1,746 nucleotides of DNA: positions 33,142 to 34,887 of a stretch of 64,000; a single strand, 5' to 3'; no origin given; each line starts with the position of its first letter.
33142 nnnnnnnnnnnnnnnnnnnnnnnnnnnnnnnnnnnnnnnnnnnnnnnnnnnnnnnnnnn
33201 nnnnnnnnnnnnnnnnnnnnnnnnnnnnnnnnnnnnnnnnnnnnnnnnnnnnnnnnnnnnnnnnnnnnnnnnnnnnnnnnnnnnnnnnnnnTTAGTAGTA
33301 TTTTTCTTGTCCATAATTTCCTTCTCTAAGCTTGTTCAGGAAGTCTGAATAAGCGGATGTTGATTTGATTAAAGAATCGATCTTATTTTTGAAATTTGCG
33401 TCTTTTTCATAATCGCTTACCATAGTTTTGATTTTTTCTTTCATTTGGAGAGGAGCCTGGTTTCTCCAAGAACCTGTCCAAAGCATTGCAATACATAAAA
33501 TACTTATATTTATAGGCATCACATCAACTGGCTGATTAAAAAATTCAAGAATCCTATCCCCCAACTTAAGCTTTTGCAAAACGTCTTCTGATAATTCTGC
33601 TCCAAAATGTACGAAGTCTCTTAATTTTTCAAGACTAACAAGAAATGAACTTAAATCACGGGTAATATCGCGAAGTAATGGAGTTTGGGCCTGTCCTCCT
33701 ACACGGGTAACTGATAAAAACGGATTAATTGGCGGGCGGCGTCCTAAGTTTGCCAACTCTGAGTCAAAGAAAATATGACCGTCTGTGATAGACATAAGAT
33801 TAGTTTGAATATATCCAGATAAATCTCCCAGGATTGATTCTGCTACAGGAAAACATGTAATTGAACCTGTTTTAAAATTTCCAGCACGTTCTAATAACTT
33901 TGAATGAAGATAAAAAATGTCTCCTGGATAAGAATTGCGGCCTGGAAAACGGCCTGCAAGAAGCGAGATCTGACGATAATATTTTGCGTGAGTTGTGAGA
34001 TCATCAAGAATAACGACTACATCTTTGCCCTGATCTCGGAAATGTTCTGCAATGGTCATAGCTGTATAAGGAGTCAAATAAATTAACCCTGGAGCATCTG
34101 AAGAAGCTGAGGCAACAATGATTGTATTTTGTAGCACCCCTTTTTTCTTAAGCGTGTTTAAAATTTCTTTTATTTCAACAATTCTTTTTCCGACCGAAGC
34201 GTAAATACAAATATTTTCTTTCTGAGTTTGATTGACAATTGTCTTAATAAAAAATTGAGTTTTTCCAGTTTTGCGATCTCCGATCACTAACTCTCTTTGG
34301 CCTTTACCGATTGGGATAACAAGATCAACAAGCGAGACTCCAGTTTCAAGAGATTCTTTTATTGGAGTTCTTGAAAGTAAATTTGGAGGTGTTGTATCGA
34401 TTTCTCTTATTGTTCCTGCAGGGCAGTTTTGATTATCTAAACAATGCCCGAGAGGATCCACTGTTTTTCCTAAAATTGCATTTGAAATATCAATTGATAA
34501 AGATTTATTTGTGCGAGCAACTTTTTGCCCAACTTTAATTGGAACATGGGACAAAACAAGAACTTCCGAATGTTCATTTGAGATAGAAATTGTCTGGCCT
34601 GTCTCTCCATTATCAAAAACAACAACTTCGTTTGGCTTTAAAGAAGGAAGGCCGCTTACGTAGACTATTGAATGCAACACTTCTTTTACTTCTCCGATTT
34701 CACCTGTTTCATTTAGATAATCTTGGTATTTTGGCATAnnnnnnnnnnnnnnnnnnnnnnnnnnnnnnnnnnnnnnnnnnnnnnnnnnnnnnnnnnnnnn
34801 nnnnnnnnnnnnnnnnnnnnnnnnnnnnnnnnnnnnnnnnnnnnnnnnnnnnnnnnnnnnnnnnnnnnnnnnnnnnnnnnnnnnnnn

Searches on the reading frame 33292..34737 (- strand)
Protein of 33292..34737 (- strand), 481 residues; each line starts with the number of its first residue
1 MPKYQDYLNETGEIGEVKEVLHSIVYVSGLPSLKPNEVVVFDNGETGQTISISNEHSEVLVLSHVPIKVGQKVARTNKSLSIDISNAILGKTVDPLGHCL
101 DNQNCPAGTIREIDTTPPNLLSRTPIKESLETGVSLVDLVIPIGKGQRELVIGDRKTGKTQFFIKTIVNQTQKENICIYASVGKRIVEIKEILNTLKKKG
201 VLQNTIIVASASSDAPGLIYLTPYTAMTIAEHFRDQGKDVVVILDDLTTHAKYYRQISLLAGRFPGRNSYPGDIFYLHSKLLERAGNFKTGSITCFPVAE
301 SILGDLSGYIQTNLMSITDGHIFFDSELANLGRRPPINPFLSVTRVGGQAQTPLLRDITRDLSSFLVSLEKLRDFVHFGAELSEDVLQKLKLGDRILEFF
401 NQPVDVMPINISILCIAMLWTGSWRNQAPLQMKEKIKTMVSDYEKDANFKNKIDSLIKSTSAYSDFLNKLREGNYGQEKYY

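Call 35: search_protein_families(library=pfam, proteins=[window:33292-34737:-], max_evalue=0.001)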
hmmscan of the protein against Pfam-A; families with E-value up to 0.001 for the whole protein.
window:33292-34737:- (481 aa): 2 families
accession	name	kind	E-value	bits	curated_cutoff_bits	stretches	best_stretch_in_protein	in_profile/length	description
PF00006.31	ATP-synt_ab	-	3.3e-71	239.7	29.5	1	133-343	1-212/213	ATP synthase alpha/beta family, nucleotide-binding domain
PF00306.32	ATP-synt_ab_C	-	5.9e-05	23.8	27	1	351-461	1-109/126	ATP synthase alpha/beta chain, C terminal domain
